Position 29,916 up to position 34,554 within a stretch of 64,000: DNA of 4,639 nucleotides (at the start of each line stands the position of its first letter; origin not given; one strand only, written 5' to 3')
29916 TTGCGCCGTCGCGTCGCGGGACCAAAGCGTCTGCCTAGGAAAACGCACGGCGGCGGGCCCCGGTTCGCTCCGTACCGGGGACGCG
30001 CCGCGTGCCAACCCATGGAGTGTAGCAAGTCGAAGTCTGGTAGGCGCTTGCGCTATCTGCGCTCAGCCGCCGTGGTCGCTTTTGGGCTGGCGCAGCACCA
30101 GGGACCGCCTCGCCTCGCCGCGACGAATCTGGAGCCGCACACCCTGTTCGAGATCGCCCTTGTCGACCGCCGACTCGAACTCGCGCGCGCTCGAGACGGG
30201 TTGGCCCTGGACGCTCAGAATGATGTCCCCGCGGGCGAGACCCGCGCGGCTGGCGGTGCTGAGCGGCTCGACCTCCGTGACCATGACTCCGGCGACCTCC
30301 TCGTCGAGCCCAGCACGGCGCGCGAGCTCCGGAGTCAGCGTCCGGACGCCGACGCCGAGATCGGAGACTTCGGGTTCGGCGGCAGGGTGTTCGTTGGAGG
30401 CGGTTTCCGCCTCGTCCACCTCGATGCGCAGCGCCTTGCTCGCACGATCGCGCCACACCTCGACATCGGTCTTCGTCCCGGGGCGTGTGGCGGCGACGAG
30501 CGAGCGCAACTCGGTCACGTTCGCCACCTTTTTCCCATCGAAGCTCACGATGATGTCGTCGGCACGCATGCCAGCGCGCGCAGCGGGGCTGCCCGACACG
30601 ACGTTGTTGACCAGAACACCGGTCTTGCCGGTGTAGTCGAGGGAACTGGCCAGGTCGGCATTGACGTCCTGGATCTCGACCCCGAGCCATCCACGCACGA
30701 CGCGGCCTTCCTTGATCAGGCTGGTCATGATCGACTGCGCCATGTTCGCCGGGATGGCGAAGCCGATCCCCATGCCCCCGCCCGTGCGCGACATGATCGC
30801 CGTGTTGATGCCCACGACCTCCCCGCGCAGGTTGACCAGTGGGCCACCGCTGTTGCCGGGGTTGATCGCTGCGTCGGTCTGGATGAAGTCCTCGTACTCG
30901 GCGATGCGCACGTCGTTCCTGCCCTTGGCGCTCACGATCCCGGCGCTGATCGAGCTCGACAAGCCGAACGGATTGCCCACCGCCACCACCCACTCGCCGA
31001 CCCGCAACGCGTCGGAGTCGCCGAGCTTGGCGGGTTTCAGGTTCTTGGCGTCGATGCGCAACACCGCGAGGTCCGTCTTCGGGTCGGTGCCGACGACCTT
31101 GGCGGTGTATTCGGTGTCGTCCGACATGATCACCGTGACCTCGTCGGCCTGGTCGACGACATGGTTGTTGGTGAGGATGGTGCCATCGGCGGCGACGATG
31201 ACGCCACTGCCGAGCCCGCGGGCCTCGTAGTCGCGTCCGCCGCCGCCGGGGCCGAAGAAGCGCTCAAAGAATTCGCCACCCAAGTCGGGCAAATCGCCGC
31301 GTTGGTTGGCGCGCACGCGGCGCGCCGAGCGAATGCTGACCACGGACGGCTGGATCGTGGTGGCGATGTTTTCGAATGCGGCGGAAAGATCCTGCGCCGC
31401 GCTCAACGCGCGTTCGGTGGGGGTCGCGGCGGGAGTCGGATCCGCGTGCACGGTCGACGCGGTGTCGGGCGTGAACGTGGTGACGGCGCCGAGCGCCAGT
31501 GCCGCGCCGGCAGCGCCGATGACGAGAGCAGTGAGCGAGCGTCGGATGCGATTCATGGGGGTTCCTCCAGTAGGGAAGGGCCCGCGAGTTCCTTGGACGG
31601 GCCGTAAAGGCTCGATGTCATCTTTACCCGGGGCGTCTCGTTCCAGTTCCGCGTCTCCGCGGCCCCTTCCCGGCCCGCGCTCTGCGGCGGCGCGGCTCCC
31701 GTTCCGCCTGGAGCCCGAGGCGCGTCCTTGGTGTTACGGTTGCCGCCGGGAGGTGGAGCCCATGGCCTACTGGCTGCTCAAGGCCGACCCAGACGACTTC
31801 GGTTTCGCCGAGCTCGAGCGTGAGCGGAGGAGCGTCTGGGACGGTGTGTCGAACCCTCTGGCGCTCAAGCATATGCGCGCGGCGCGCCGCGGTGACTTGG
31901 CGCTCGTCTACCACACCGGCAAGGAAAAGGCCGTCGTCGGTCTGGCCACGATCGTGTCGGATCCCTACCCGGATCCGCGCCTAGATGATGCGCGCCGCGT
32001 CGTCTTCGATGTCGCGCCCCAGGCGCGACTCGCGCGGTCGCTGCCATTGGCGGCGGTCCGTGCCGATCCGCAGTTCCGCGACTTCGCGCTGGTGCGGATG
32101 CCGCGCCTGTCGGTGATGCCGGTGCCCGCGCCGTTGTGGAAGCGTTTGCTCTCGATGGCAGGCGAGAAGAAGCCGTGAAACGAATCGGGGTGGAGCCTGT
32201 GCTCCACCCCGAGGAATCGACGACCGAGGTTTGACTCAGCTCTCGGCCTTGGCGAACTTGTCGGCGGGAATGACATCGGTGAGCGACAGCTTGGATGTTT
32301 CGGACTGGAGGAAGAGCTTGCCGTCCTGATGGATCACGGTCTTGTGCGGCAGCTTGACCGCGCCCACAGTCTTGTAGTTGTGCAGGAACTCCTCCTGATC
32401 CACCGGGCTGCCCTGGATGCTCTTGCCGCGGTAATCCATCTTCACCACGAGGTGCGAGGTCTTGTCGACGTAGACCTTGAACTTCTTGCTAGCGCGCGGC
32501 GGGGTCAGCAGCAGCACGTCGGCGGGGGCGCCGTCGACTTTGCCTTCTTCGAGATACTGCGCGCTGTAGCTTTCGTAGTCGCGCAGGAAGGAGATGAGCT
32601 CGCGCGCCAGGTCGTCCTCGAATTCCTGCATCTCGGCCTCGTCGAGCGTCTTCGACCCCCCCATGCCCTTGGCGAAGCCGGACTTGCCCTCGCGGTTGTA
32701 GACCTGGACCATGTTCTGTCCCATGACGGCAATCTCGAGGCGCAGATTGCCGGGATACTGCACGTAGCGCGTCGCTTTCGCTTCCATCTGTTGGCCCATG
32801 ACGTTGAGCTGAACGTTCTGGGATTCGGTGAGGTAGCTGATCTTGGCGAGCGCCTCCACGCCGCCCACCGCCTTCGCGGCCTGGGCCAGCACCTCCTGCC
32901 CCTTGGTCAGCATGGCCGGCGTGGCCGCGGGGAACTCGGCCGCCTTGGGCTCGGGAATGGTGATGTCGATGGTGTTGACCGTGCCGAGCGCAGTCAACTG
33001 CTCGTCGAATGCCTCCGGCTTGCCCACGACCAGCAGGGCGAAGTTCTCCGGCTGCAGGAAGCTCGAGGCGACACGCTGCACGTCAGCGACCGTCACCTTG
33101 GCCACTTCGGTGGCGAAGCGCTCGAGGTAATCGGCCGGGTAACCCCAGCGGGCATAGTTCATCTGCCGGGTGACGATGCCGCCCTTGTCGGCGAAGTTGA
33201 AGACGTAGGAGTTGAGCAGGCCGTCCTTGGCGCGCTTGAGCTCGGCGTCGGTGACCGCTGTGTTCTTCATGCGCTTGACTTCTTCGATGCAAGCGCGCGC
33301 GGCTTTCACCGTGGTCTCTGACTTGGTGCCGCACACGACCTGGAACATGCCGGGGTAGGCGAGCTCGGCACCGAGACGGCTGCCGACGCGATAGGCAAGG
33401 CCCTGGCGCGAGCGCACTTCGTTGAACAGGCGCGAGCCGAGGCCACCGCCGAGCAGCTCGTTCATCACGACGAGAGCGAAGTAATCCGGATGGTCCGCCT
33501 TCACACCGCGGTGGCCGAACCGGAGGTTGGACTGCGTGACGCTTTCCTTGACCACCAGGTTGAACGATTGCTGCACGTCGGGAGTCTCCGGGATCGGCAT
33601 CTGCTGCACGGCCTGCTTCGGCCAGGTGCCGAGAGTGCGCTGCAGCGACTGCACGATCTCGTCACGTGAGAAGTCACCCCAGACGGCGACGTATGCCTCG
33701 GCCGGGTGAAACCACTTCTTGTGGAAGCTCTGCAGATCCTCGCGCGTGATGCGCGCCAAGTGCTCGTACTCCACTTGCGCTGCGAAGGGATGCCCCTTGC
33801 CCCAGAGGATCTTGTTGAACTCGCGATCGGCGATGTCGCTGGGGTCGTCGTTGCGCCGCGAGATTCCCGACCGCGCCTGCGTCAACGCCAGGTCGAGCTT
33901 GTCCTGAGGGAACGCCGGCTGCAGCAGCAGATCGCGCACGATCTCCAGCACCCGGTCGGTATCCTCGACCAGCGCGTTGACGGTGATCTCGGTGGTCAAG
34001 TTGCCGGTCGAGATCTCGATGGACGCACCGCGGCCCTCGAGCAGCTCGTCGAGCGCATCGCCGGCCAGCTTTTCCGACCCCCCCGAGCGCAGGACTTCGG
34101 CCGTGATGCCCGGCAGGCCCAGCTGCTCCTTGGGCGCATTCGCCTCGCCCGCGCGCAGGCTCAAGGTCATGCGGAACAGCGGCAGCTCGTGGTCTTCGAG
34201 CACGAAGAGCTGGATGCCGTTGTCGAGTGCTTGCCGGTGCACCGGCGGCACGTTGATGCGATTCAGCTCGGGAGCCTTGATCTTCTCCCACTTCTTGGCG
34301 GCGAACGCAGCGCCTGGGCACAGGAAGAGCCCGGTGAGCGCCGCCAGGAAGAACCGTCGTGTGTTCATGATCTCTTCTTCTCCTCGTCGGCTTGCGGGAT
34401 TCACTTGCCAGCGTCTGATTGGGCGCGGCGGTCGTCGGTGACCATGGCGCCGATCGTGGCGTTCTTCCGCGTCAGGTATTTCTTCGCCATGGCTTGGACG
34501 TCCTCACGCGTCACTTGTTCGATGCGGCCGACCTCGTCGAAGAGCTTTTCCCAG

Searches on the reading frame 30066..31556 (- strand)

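Call 79: search_protein_families(library=pfam, proteins=[window:30066-31556:-], max_evalue=0.00001)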
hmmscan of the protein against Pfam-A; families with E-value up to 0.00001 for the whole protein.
window:30066-31556:- (497 aa): 5 families
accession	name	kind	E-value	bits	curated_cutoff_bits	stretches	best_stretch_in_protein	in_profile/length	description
PF13365.12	Trypsin_2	-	7.7e-39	134.1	27.6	1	116-250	1-144/144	Trypsin-like peptidase domain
PF13180.12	PDZ_2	-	3.2e-30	104.7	27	2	290-380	2-80/80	PDZ domain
PF17820.7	PDZ_6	-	8.6e-23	80.3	27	2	316-369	2-54/54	PDZ domain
PF00089.32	Trypsin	-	3.4e-22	79.8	20.6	1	117-274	28-217/220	Trypsin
PF00595.29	PDZ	-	3.3e-19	69.5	23.2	2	287-367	8-80/81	PDZ domain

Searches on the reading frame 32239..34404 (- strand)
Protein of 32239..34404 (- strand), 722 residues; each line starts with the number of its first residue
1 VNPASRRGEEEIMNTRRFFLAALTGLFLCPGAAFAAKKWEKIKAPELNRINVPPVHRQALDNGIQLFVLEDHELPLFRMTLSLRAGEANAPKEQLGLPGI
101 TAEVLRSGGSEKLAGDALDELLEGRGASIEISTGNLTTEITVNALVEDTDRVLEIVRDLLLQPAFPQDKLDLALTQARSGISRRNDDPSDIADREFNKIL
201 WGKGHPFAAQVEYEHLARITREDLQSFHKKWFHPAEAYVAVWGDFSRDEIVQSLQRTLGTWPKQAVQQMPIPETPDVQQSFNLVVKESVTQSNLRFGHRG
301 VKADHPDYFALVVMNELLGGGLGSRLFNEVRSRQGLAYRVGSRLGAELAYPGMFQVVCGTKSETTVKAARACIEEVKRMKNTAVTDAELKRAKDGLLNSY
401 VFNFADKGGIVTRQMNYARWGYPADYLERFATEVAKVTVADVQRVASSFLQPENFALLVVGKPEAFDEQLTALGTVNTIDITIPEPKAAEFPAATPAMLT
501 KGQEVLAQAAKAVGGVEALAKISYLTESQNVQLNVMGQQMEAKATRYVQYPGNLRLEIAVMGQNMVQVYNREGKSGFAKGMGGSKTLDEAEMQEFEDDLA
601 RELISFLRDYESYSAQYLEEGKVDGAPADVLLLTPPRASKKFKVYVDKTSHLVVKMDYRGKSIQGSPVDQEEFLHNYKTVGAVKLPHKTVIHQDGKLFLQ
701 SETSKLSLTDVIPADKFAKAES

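Call 79: search_protein_families(library=pfam, proteins=[window:32239-34404:-], max_evalue=0.00001)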
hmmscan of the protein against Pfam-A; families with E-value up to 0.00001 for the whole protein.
window:32239-34404:- (722 aa): 1 family
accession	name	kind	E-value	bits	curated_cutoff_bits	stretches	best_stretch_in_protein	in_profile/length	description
PF05193.26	Peptidase_M16_C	-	6.4e-42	143.9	23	1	218-396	1-181/181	Peptidase M16 inactive domain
